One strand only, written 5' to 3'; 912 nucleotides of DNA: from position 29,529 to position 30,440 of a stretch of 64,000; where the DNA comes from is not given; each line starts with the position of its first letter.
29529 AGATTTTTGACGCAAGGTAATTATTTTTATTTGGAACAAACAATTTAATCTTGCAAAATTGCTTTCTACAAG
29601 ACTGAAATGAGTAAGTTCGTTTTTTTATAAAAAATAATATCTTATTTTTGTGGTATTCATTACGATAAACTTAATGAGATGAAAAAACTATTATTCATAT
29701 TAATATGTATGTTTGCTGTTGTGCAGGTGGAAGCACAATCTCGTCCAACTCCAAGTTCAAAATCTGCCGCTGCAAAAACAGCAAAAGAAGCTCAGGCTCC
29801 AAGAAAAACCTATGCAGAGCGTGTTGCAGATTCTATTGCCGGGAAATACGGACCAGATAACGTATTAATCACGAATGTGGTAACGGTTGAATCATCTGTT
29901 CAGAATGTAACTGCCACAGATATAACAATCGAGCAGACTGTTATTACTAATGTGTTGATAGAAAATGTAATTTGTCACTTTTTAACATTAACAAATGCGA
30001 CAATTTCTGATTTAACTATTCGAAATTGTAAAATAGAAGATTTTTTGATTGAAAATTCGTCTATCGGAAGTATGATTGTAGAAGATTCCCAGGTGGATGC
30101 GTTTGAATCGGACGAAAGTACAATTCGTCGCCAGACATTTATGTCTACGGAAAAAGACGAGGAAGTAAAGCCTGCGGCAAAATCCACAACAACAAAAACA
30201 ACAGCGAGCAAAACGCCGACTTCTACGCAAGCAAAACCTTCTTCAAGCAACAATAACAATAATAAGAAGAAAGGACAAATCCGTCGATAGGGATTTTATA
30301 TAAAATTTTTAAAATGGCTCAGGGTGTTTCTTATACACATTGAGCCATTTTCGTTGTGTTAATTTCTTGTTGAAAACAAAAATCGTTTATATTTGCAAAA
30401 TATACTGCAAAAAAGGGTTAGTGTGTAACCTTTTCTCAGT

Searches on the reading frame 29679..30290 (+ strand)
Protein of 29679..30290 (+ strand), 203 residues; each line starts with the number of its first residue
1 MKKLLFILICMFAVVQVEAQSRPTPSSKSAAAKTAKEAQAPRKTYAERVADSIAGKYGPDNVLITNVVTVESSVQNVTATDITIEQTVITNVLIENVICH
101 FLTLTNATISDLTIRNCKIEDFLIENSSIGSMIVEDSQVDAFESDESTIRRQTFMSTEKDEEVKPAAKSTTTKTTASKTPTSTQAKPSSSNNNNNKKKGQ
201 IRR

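Call 5: search_protein_families(library=ncbifam, proteins=[window:29679-30290:+], max_evalue=0.01)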
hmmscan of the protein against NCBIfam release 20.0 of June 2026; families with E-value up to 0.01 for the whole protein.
window:29679-30290:+ (203 aa): 0 families

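Call 6: search_protein_families(library=pfam, proteins=[window:29679-30290:+], max_evalue=0.01)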
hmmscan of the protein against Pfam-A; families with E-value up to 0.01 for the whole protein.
window:29679-30290:+ (203 aa): 0 families

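Call 8: search_protein_families(library=pfam, proteins=[window:29679-30290:+], max_evalue=10)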
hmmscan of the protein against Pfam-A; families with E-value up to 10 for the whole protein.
window:29679-30290:+ (203 aa): 4 families
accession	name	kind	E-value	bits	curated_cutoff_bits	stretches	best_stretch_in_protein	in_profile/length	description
PF15151.11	RGCC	-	0.23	12.1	27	1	90-177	16-101/128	Response gene to complement 32 protein family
PF21827.1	New_glue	-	0.91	9.8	31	2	167-198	45-78/94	New glue protein family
PF06783.16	UPF0239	-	1.9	9.2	25.4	1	5-46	30-74/88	Uncharacterised protein family (UPF0239)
PF04277.18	OAD_gamma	-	9.3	7.4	27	1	6-44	22-60/76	Oxaloacetate decarboxylase, gamma chain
